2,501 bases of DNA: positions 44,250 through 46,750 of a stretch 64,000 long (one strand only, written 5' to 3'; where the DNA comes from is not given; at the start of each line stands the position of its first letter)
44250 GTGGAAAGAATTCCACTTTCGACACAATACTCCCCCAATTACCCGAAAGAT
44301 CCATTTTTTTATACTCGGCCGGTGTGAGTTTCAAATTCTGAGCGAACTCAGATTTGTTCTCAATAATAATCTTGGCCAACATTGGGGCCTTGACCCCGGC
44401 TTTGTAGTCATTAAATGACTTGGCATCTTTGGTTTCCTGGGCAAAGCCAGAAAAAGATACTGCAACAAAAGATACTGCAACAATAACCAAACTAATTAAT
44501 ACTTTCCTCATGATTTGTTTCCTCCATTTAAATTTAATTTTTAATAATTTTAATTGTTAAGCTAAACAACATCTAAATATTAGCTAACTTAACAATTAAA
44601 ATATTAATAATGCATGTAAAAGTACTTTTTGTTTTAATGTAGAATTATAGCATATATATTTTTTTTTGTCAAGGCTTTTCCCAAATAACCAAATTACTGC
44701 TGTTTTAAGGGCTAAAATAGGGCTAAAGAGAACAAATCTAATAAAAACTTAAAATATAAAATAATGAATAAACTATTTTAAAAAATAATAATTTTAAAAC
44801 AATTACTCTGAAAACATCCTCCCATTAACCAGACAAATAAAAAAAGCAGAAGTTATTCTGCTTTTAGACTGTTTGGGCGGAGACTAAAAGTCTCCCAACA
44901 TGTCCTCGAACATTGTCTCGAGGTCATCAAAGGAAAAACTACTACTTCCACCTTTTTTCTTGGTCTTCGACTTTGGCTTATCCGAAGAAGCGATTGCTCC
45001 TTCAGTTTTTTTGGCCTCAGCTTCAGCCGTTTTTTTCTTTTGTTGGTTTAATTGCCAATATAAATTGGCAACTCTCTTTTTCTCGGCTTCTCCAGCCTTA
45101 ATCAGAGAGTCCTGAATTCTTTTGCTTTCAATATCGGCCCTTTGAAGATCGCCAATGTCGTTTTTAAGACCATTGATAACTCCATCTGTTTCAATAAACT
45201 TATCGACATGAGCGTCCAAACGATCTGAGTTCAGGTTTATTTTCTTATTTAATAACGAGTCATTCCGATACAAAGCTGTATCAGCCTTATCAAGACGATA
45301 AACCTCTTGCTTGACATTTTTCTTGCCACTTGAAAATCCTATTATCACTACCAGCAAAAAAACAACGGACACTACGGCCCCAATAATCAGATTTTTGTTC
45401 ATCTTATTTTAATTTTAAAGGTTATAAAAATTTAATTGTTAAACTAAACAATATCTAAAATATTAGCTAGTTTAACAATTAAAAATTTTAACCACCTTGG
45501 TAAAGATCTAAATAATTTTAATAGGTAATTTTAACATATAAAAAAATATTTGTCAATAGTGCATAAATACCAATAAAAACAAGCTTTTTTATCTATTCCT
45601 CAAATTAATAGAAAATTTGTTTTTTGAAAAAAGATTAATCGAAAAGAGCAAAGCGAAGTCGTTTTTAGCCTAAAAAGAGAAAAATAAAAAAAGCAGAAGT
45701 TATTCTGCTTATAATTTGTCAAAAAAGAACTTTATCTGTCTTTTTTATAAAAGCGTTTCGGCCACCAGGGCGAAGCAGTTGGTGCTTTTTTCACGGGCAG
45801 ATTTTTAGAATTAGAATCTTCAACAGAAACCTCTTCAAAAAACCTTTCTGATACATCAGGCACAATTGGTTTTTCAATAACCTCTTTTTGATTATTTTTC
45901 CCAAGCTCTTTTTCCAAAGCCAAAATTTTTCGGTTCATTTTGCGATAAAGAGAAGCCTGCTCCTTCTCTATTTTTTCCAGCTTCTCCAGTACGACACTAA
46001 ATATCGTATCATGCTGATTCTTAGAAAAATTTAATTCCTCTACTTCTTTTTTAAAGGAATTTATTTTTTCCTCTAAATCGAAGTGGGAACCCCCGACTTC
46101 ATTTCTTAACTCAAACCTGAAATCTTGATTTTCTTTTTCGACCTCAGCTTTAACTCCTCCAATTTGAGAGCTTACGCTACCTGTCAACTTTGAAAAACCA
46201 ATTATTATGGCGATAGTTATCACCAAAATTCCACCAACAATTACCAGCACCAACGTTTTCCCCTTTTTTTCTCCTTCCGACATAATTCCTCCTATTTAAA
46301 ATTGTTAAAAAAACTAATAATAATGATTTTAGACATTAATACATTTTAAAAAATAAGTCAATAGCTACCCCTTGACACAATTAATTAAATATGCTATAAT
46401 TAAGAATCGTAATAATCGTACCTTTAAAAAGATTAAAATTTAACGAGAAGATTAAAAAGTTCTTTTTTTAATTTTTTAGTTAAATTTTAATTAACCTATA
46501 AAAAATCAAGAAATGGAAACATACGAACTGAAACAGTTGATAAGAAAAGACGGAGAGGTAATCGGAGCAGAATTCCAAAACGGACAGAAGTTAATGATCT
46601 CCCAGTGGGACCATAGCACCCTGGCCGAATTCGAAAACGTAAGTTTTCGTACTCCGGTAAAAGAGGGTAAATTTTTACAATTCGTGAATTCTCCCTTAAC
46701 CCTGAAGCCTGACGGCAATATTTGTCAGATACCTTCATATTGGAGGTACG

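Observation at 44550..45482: Conserved 50-nt palindromic leader element shared by two island genes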

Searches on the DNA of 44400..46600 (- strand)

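Call 48: search_rna_families(source=window, start=44400, end=46600, threshold=evalue, max_evalue=10)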
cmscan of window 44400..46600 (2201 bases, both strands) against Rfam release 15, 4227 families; matches with E-value up to 10: 16.
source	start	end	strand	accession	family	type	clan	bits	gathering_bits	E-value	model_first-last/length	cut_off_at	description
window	44509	44583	-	RF02934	caiA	Gene; sRNA;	-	26.2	55.5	0.14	1-78/78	no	caiA RNA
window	44827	44913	-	RF01719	Pseudomon-1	Gene; sRNA;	-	22.5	50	0.16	1-116/116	no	Pseudomon-1/ErsA RNA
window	45688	45749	+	RF02064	STnc370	Gene; sRNA;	-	21.9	54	9.5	1-71/71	no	Enterobacterial sRNA STnc370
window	45679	45793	-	RF00558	L20_leader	Cis-reg; leader;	-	21.3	58.7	0.37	1-127/127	no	Ribosomal protein L20 leader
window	46037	46124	-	RF00225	IRES_Tobamo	Cis-reg; IRES;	-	21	50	3.4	1-151/151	no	Tobamovirus internal ribosome entry site (IRES)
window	44833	44863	+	RF02059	STnc50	Gene; sRNA;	-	20.5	55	2.8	43-73/84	no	Salmonella enterica sRNA STnc40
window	45616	45644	+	RF01103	UPD-PKc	Cis-reg;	-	19.4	40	6.3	1-29/29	no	Pseudoknot of upstream pseudoknot domain (UPD) of the 3'UTR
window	46060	46086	+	RF01072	TMV_UPD-PK3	Cis-reg;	-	19.2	34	0.11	1-31/31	no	Pseudoknot of upstream pseudoknot domain (UPD) of the 3'UTR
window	45431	45481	-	RF00927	mir-582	Gene; miRNA;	-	18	84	4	15-68/83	no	mir-582 microRNA precursor family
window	44982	45009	+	RF04343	Plastid-psbA-2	Cis-reg;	CL00153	17.4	55.8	7.1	1-60/60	no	Plastid-psbA-2 3UTR RNA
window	44832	45033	-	RF01461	rli24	Gene; sRNA;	-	16.4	100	8.2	1-158/158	no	Listeria sRNA rli22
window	45589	45675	-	RF01506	Afu_294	Gene; snRNA; snoRNA; CD-box;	-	16.1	43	5.1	1-83/83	no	A. fumigatus snoRNA Afu_294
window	45685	45783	-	RF02901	AaHKsRNA41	Gene; sRNA;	-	15.3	97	1.8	1-187/187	no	Aggregatibacter sRNA 41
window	45655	45780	+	RF02634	EF3314_EF3315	Gene; sRNA;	-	13.1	100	7.6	1-141/141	no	Enterococcus sRNA EF3314_EF3315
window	45916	46036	-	RF03068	RT-3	Gene; sRNA;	-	12.9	40.5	5.5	1-148/148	no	RT-3 RNA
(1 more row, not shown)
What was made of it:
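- On Any described RNA family (Rfam 15): In E-value mode on 44400-46600 the best overlap with the element is mir-582 at 18 bits against an 84-bit cut-off, and caiA at 26 against 55.5 (call 48).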

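Call 49: search_dna_similar(query=window:44500-44700:-, collection=phages, mode=distant, max_evalue=0.01)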
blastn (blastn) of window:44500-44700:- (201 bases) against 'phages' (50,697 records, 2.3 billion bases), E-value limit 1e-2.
No match.
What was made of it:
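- Tried and rejected: BLAST of leader A against phage genomes found no match (call 49).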

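Call 59: build_rna_model(alignment_id=A3, structure=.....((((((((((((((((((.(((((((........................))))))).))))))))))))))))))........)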
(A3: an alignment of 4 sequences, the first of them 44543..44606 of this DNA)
Model R1 built from alignment A3 (4 sequences, 89 columns); structure: as given.
model positions 65; base pairs 25; branch points 0; effective number of sequences 2.12; information 0.863 bits per position. Calibrated on 0.2 Mb of random sequence (short: E-values are rough).
structure used (alignment columns):
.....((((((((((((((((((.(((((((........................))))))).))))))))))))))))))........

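Call 60: search_with_rna_model(model_id=R1, source=window, filters=off, max_evalue=10, show_alignments=6)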
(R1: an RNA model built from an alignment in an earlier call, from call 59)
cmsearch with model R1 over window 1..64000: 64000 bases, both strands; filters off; matches with E-value up to 10: 43.
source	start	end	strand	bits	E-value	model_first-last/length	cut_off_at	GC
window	45425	45489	-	78.5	6.8e-15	1-65/65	no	0.12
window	44543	44606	-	75.8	2.8e-14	1-65/65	no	0.16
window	45425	45489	+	44.8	4.1e-07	1-65/65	no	0.12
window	44543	44606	+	43.2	9.9e-07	1-65/65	no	0.16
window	2946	3009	-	23.2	0.042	1-65/65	no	0.22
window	28874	28969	-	21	0.13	1-65/65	no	0.3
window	10771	10822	-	18.3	0.55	1-65/65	no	0.19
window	2245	2295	+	17.6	0.82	1-65/65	no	0.24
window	54946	55013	-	17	1.1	1-65/65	no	0.29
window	25993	26046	-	16.1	1.8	1-65/65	no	0.17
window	18229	18276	-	15.8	2.1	1-65/65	no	0.21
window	41329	41382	-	15.6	2.3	1-65/65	no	0.17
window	28930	28995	+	15.6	2.3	1-65/65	no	0.23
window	50004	50033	-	15.5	2.5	1-65/65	no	0.27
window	58897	58926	+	15.2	2.9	1-65/65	no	0.17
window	2946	3009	+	14.9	3.4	1-65/65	no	0.22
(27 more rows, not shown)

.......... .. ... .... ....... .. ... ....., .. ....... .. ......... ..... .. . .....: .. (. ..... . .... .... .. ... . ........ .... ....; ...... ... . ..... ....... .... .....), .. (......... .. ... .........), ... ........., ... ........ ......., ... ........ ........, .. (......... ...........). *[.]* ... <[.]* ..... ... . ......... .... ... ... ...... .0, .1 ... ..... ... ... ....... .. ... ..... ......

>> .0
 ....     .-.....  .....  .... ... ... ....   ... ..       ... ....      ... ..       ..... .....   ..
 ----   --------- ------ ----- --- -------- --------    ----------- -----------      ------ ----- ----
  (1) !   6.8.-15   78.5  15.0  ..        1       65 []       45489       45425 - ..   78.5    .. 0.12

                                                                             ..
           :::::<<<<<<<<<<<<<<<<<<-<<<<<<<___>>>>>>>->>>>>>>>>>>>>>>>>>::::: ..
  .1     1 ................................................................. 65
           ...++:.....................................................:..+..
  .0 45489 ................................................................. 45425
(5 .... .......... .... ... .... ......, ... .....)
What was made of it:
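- Tried and rejected: The best other hit is a terminator beside the tRNAs at 2946-3009 (E = 0.04) (call 60).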
